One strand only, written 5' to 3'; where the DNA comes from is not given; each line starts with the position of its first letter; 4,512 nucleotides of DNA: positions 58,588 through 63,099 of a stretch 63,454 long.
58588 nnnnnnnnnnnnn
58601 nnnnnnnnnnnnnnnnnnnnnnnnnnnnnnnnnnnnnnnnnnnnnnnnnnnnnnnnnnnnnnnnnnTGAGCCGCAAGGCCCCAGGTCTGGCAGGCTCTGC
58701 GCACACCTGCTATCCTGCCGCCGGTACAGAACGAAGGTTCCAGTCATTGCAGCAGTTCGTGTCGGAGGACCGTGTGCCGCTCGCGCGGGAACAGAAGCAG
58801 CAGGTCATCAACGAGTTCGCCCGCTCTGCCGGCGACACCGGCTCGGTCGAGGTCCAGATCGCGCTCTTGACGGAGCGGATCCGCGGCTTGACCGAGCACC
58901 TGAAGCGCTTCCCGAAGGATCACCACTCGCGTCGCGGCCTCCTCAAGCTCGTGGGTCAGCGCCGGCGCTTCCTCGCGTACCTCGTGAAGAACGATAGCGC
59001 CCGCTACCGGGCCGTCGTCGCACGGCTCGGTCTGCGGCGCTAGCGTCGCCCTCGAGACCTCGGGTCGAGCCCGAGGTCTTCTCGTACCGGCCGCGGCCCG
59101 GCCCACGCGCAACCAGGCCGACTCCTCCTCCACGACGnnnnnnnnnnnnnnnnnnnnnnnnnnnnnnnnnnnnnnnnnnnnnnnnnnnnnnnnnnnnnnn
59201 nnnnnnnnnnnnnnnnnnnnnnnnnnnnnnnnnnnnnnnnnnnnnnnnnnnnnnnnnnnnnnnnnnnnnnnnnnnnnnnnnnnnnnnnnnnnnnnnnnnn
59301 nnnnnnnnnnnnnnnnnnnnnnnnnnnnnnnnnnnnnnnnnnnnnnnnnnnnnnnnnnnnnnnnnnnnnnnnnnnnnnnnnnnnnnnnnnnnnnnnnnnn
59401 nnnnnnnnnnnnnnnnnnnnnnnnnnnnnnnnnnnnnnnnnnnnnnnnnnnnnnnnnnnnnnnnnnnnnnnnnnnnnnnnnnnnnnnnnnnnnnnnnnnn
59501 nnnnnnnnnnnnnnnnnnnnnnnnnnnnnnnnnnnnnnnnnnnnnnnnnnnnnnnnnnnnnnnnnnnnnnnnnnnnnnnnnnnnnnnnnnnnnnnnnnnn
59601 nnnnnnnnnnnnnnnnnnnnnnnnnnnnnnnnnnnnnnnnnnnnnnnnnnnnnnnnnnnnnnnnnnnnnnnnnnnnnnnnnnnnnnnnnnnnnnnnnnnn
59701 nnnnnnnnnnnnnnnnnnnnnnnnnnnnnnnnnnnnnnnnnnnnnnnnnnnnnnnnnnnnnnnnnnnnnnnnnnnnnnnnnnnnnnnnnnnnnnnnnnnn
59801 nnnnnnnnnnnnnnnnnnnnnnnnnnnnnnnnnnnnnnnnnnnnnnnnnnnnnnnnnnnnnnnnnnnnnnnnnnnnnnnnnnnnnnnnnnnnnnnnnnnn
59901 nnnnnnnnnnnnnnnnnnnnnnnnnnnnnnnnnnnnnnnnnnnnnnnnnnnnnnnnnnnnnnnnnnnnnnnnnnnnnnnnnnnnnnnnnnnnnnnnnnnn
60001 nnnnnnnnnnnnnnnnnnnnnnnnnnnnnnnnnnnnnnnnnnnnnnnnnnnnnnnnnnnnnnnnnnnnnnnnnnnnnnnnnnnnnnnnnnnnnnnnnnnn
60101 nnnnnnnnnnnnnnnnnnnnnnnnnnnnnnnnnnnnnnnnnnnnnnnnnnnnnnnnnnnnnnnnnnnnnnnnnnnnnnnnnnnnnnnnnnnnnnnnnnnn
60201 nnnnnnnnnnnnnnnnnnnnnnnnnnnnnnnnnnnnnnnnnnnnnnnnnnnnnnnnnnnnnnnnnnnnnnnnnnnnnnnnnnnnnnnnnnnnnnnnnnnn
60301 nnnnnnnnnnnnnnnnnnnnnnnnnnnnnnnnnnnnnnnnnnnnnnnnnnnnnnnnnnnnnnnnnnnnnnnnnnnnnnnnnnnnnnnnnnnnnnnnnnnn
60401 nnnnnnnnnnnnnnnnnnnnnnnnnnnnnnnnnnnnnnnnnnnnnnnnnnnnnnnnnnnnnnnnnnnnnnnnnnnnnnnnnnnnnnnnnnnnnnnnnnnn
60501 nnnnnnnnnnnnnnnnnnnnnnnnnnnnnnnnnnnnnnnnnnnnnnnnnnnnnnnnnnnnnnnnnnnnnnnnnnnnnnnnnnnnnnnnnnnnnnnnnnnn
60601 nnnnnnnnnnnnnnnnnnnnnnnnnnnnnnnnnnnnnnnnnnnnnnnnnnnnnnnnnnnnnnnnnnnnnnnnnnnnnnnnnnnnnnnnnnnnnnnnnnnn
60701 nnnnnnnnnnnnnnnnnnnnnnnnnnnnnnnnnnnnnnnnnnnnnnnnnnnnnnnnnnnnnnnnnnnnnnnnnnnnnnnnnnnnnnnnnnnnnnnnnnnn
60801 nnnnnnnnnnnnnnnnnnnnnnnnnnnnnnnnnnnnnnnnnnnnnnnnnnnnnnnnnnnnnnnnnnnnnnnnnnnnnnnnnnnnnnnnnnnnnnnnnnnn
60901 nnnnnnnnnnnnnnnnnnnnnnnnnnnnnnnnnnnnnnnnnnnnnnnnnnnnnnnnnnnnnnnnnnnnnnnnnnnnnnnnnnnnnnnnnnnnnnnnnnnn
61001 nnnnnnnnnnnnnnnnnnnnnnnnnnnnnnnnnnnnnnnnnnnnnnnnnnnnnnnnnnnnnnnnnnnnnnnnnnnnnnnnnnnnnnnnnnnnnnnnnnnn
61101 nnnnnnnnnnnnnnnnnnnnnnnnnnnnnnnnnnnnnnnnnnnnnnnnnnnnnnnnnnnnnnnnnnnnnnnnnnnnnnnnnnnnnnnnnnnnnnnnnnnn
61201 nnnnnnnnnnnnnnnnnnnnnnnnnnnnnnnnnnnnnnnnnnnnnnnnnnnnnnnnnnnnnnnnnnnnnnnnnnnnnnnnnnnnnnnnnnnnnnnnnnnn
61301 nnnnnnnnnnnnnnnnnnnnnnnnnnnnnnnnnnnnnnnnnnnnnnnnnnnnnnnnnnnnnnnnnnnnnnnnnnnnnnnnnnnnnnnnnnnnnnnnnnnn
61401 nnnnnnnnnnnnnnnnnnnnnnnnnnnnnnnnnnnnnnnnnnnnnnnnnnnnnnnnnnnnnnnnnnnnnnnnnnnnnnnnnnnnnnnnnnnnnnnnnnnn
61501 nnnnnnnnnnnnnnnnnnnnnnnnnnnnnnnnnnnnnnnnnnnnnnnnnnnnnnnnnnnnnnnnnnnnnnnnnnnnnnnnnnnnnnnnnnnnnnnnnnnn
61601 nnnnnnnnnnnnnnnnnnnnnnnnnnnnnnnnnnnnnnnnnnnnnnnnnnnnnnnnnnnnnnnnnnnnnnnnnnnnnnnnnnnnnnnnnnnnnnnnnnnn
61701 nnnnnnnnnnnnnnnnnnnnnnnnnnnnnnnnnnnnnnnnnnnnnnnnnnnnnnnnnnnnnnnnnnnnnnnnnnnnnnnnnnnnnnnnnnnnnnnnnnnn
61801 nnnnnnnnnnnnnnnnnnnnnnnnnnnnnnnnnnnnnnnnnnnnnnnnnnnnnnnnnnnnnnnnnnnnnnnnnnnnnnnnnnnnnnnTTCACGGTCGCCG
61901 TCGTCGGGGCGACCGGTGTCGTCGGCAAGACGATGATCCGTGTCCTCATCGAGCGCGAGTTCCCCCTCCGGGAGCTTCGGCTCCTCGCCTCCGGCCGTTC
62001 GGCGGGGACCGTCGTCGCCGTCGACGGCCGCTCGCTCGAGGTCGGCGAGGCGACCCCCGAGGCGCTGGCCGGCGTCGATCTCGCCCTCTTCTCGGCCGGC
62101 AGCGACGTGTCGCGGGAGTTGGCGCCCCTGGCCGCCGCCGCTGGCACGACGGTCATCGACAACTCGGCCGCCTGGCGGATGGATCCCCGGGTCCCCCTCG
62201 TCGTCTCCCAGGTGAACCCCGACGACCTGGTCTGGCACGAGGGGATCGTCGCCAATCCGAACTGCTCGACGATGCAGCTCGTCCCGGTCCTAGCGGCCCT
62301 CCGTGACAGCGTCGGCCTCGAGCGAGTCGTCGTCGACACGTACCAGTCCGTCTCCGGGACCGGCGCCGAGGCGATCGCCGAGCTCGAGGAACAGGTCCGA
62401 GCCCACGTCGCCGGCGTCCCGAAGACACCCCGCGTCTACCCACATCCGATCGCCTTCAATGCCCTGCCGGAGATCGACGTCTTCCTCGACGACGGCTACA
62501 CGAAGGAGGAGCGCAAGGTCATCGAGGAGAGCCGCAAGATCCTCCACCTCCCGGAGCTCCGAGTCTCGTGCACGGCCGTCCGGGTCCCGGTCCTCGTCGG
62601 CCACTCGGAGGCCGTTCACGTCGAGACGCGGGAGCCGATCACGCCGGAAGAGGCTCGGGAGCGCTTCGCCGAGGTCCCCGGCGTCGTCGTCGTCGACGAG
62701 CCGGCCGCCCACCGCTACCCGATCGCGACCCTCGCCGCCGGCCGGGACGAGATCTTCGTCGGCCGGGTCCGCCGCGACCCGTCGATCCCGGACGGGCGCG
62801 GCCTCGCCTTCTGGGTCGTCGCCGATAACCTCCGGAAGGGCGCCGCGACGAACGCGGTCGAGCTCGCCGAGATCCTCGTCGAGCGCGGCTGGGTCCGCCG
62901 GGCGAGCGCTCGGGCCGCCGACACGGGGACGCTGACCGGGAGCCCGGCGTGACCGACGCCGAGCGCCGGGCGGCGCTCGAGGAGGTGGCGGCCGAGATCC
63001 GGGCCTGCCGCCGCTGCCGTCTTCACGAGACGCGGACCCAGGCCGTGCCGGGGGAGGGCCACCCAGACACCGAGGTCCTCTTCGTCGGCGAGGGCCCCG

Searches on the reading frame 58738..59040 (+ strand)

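Call 47: search_protein_families(library=pfam, proteins=[window:58738-59040:+], max_evalue=0.00001)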
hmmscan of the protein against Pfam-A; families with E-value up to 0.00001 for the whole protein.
window:58738-59040:+ (101 aa): 1 family
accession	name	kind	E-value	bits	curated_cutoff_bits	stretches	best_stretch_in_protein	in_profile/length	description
PF00312.27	Ribosomal_S15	-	5.2e-36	123.1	31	1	20-100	1-81/81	Ribosomal protein S15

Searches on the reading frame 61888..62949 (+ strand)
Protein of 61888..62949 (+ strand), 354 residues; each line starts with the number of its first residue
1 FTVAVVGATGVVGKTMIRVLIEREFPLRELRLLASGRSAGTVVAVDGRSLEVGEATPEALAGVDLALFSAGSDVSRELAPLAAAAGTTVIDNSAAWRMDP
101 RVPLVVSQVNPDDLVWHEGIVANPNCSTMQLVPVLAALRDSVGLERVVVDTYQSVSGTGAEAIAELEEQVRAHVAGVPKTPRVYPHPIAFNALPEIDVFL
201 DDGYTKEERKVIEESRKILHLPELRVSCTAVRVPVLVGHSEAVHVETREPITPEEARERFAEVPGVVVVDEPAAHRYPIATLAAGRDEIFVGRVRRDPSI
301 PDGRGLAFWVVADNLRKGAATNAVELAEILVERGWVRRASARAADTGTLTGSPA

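Call 47: search_protein_families(library=pfam, proteins=[window:61888-62949:+], max_evalue=0.00001)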
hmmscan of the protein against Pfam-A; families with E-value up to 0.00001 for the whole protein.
window:61888-62949:+ (354 aa): 2 families
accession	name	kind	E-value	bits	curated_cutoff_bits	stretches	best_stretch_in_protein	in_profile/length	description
PF02774.23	Semialdhyde_dhC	-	4.9e-51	173.9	26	1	135-317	1-184/184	Semialdehyde dehydrogenase, dimerisation domain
PF01118.30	Semialdhyde_dh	-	1.2e-31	110.1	26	1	2-114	1-118/121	Semialdehyde dehydrogenase, NAD binding domain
